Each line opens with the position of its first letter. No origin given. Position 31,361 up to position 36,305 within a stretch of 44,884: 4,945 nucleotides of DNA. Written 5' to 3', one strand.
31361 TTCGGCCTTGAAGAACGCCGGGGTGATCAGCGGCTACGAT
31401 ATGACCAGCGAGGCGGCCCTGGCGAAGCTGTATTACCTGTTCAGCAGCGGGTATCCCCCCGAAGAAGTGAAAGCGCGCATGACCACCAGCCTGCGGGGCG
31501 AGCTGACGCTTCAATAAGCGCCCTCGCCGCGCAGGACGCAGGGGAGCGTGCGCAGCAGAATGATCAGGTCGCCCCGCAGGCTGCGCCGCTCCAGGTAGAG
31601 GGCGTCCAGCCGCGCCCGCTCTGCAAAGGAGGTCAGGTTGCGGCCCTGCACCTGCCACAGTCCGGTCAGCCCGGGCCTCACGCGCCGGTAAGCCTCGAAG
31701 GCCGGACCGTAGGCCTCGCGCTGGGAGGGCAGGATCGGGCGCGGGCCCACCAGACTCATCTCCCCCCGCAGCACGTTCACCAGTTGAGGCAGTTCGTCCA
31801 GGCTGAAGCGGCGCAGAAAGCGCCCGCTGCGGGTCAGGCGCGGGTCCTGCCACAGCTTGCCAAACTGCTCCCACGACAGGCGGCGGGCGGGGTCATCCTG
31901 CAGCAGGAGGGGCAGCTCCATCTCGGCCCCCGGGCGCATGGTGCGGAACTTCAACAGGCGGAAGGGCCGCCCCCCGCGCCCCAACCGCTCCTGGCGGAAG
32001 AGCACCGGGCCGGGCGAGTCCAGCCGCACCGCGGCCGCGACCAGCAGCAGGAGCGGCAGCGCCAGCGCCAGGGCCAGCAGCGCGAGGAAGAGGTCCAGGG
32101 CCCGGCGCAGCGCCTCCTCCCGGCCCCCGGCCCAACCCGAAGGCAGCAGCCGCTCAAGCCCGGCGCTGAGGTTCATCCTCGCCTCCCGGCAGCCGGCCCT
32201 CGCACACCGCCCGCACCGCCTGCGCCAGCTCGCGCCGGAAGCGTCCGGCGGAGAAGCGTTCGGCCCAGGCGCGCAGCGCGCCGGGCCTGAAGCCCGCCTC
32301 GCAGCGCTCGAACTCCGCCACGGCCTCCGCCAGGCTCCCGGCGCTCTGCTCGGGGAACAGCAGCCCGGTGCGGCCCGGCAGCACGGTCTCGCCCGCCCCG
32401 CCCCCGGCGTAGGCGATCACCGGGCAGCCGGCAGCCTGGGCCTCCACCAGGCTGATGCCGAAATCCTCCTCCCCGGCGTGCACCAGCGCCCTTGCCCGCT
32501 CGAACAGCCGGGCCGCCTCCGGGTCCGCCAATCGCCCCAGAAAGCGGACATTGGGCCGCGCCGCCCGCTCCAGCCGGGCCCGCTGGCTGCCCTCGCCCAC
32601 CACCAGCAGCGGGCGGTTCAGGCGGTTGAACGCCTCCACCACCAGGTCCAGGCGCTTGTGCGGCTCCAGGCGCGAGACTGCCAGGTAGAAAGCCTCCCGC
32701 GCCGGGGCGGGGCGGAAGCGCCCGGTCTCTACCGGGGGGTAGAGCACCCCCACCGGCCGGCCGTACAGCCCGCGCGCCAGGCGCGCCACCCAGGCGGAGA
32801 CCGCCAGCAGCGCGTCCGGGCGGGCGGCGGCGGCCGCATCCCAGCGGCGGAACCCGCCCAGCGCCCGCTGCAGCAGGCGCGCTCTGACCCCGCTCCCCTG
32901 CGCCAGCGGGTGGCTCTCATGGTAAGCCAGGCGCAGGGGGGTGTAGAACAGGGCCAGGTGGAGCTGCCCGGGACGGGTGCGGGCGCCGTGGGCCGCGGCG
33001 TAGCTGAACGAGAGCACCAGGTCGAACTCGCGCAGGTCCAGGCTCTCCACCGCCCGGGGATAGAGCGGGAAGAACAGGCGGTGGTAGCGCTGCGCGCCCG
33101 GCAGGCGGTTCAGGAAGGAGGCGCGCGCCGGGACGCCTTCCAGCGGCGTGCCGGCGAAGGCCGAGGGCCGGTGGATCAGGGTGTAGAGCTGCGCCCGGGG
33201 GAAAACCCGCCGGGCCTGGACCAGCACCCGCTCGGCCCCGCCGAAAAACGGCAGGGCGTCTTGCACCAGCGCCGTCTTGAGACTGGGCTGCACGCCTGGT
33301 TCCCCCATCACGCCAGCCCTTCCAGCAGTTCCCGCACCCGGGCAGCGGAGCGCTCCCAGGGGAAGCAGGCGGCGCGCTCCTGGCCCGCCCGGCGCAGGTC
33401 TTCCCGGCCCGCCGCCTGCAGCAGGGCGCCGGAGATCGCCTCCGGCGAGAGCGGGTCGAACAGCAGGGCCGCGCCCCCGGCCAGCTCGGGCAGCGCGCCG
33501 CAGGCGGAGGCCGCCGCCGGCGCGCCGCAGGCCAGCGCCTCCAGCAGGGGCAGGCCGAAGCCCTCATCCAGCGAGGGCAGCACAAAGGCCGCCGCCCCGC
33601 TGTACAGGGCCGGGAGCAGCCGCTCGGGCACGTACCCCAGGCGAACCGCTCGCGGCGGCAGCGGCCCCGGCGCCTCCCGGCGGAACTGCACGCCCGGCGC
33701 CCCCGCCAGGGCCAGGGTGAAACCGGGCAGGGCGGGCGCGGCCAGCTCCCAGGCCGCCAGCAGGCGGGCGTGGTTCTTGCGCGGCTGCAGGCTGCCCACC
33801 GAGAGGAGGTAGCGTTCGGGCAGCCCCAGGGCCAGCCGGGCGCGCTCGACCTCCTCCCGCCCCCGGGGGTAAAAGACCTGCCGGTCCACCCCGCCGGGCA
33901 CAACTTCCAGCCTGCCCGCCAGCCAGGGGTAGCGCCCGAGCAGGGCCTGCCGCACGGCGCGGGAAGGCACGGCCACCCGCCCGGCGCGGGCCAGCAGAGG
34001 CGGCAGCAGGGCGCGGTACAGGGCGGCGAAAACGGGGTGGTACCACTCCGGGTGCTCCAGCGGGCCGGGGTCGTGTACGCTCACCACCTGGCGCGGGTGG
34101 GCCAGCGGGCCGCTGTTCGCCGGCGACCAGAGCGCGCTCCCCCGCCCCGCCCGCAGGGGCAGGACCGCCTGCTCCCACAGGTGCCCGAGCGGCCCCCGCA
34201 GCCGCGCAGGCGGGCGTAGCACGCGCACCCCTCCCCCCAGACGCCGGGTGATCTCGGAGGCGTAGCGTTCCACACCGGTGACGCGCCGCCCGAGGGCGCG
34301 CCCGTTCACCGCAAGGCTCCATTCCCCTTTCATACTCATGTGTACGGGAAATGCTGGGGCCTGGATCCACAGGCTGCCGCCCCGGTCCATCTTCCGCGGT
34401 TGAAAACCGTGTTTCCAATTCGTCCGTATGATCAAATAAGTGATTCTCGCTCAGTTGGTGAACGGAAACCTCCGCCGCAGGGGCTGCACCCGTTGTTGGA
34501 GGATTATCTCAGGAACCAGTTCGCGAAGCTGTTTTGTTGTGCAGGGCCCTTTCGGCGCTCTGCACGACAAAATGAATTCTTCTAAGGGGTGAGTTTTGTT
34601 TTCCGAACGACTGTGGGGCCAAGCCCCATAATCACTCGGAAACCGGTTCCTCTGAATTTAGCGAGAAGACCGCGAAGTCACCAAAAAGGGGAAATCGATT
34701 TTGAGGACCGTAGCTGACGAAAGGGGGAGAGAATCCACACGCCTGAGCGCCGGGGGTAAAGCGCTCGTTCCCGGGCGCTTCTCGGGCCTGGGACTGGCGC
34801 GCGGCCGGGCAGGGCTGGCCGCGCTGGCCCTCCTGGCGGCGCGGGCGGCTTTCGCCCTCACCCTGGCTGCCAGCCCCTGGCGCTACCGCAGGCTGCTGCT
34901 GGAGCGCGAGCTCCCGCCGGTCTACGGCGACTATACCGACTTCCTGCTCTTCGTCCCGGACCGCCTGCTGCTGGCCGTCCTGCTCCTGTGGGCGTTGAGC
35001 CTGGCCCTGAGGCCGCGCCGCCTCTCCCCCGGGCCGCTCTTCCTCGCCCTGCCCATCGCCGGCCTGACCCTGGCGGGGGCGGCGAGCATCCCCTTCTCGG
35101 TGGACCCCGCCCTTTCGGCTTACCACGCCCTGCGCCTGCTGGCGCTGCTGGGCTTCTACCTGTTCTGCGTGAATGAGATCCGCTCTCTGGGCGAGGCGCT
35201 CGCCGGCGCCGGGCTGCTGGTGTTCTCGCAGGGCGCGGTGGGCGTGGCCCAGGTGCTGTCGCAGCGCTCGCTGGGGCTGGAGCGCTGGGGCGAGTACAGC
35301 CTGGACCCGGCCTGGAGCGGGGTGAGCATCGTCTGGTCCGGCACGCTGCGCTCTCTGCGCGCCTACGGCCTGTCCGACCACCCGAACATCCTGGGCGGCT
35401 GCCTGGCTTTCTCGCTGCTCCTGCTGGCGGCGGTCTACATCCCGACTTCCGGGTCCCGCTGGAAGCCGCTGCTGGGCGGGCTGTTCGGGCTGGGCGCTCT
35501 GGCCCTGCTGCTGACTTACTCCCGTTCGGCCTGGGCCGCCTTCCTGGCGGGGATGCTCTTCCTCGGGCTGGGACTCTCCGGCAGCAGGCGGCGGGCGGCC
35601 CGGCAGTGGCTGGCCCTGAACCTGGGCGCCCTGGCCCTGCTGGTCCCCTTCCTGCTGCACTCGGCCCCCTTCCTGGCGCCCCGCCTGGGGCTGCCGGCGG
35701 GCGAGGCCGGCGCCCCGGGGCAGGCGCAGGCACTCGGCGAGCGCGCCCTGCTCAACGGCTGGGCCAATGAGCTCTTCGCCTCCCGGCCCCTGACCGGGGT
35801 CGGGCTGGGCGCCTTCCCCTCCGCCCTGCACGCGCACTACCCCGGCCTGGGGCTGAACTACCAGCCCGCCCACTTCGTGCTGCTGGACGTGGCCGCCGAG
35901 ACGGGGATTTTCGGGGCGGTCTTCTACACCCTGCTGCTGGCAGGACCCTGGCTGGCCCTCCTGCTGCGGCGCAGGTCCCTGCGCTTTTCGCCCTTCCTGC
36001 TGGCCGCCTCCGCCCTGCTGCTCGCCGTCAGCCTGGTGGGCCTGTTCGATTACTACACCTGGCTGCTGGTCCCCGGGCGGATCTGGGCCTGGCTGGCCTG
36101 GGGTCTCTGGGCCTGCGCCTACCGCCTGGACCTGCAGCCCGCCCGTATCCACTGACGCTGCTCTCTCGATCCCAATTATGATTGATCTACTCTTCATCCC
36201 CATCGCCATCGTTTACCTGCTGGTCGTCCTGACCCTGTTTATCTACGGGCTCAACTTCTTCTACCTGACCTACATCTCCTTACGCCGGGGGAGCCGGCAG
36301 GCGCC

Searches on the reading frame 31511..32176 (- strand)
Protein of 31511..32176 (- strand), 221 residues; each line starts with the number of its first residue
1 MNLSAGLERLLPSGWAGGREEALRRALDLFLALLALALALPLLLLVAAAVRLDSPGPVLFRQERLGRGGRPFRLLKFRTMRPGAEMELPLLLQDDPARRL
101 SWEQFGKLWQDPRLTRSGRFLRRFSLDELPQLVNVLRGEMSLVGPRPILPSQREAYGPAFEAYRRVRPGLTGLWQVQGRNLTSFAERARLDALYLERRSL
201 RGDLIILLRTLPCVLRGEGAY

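Call 42: search_protein_families(library=ncbifam, proteins=[window:31511-32176:-], max_evalue=0.00001)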
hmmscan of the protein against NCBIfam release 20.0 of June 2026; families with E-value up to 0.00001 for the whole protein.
window:31511-32176:- (221 aa): 10 families
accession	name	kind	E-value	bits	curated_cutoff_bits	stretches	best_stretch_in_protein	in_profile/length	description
TIGR03022.1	WbaP_sugtrans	subfamily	6.2e-84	282.9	403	1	20-221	255-456/456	undecaprenyl-phosphate galactose phosphotransferase WbaP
TIGR03025.1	EPS_sugtrans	subfamily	4.5e-80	270.1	295.55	1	19-221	253-445/445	exopolysaccharide biosynthesis polyprenyl glycosylphosphotransferase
TIGR03023.1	WcaJ_sugtrans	equivalog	8.5e-65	219.8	410.75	1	20-221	259-453/453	undecaprenyl-phosphate glucose phosphotransferase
NF052601.1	undeca_RfbP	equivalog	7.3e-61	205.5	330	1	20-216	41-237/244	undecaprenyl-phosphate galactose phosphotransferase family protein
NF041877.1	EPS_EpsZ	equivalog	8.1e-56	189.6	800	1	21-220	263-458/459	exopolysaccharide biosynthesis polyisoprenyl-phosphate hexose-1-phosphate transferase EpsZ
NF011751.0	PRK15204.1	equivalog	1e-46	159.6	907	1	22-221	278-476/476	undecaprenyl-phosphate galactose phosphotransferase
TIGR03013.1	EpsB_2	subfamily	3.6e-45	154.8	393.35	1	21-220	252-442/443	TIGR03013 family XrtA/PEP-CTERM system glycosyltransferase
NF050817.1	PolSacchBiosHfsE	equivalog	3.9e-41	141.3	750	1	14-216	261-461/467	polysaccharide biosynthesis protein HfsE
NF007518.0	PRK10124.1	equivalog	2.9e-35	121.9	684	1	20-210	270-453/464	undecaprenyl-phosphate glucose phosphotransferase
NF045514.1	glycotran_HepC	equivalog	9.4e-26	90.4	140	1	22-148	115-212/220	heterocyst development glycosyltransferase HepC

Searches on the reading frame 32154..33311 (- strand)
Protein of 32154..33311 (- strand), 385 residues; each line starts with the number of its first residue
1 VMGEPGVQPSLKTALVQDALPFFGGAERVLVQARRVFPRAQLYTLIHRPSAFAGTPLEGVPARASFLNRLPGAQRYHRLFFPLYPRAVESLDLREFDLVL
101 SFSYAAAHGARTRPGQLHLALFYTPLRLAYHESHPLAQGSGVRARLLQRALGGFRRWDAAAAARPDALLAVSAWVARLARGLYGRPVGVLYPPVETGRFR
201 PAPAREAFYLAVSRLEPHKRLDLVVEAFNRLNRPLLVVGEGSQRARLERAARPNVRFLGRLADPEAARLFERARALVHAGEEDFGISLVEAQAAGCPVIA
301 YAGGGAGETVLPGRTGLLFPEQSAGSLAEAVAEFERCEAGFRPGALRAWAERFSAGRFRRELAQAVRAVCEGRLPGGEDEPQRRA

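Call 42: search_protein_families(library=ncbifam, proteins=[window:32154-33311:-], max_evalue=0.00001)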
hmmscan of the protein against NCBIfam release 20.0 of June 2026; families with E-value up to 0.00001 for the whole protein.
window:32154-33311:- (385 aa): 8 families
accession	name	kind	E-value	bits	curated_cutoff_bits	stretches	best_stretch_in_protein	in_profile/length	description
NF053787.1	GlcN_PG_synth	equivalog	7.6e-13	48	480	1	212-336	203-325/361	N-acetylglucosaminyl phosphatidylglycerol synthase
NF041876.1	EPS_EpsE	equivalog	2e-10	40.5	400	1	209-335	217-359/389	exopolysaccharide biosynthesis GT4 family glycosyltransferase EpsE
TIGR03999.1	thiol_BshA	equivalog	4.3e-10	39.1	273.7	1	205-332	198-333/375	N-acetyl-alpha-D-glucosaminyl L-malate synthase BshA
TIGR03088.1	stp2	hypoth_equivalog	7.6e-09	35.1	409.05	1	210-336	198-337/374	TIGR03088 family PEP-CTERM/XrtA system glycosyltransferase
TIGR03449.1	mycothiol_MshA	equivalog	2.8e-08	33.1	462.5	1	254-335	285-367/406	D-inositol-3-phosphate glycosyltransferase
NF011726.0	PRK15179.1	equivalog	1.3e-06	27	733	1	287-338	607-661/694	Vi polysaccharide biosynthesis protein TviE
TIGR04047.1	MSMEG_0565_glyc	hypoth_equivalog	1.4e-06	27.6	259.85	0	157-333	131-337/373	MSMEG_0565 family glycosyltransferase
NF001901.0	PRK00654.1-5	equivalog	3.8e-06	25.7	649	1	204-332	314-451/502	glycogen synthase GlgA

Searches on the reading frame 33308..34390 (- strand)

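Call 42: search_protein_families(library=ncbifam, proteins=[window:33308-34390:-], max_evalue=0.00001)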
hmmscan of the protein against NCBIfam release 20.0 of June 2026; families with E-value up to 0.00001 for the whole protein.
window:33308-34390:- (360 aa): 9 families
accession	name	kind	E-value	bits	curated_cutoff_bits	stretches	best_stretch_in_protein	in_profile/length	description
TIGR04047.1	MSMEG_0565_glyc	hypoth_equivalog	2.8e-28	99.1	259.85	1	161-351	161-366/373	MSMEG_0565 family glycosyltransferase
TIGR03449.1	mycothiol_MshA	equivalog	1.6e-15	56.9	462.5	1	133-355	162-399/406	D-inositol-3-phosphate glycosyltransferase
NF053787.1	GlcN_PG_synth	equivalog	7.1e-13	48.1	480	1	132-338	140-338/361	N-acetylglucosaminyl phosphatidylglycerol synthase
NF041876.1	EPS_EpsE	equivalog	2.2e-12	47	400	1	157-335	184-367/389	exopolysaccharide biosynthesis GT4 family glycosyltransferase EpsE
TIGR02149.1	glgA_Coryne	subfamily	2.6e-12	46.6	302.4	1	135-303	144-321/391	glycogen synthase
NF038229.1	Glyco4_Geo_Pelo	equivalog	7e-10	38.4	400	1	133-294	107-266/338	GPMC system family 4 glycosyltransferase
TIGR03088.1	stp2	hypoth_equivalog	2.9e-09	36.5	409.05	1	144-334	145-343/374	TIGR03088 family PEP-CTERM/XrtA system glycosyltransferase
TIGR02472.1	sucr_P_syn_N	equivalog_domain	6.1e-08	31.9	576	1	267-329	342-406/439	sucrose-phosphate synthase, putative, glycosyltransferase domain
TIGR03999.1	thiol_BshA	equivalog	1.6e-06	27.3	273.7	1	260-304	267-311/375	N-acetyl-alpha-D-glucosaminyl L-malate synthase BshA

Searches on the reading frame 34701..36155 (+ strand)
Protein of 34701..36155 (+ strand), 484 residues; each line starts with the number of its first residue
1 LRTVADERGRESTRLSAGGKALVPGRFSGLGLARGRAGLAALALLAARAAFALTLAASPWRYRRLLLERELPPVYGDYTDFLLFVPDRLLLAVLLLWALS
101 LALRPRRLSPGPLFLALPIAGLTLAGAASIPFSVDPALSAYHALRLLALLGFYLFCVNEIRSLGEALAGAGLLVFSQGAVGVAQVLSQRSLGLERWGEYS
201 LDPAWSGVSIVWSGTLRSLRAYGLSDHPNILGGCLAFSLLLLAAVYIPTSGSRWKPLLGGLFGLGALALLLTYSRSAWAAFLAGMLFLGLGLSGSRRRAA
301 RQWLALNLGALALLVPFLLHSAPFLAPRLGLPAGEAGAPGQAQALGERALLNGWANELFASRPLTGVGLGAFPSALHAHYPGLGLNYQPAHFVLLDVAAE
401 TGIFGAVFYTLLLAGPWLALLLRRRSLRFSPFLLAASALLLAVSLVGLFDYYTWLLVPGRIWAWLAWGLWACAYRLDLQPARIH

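Call 4: search_protein_families(library=pfam, proteins=[window:34701-36155:+], max_evalue=0.01)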
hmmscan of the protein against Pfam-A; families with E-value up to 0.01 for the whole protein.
window:34701-36155:+ (484 aa): 1 family
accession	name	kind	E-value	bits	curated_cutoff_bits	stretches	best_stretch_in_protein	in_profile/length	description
PF04932.20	Wzy_C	-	2.5e-14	53.7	31.7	1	262-409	3-148/149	O-Antigen ligase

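Call 5: search_protein_families(library=ncbifam, proteins=[window:34701-36155:+], max_evalue=0.01)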
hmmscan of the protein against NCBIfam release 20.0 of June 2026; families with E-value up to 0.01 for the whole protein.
window:34701-36155:+ (484 aa): 1 family
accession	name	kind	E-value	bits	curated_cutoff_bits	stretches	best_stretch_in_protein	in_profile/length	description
TIGR00947.1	2A73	equivalog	0.0038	16.3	366.4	0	213-417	156-362/425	IctB family putative bicarbonate transporter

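Call 72: search_protein_families(library=padloc, proteins=[window:34701-36155:+], max_evalue=0.001)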
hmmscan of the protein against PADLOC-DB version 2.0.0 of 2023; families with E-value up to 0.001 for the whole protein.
window:34701-36155:+ (484 aa): 0 families
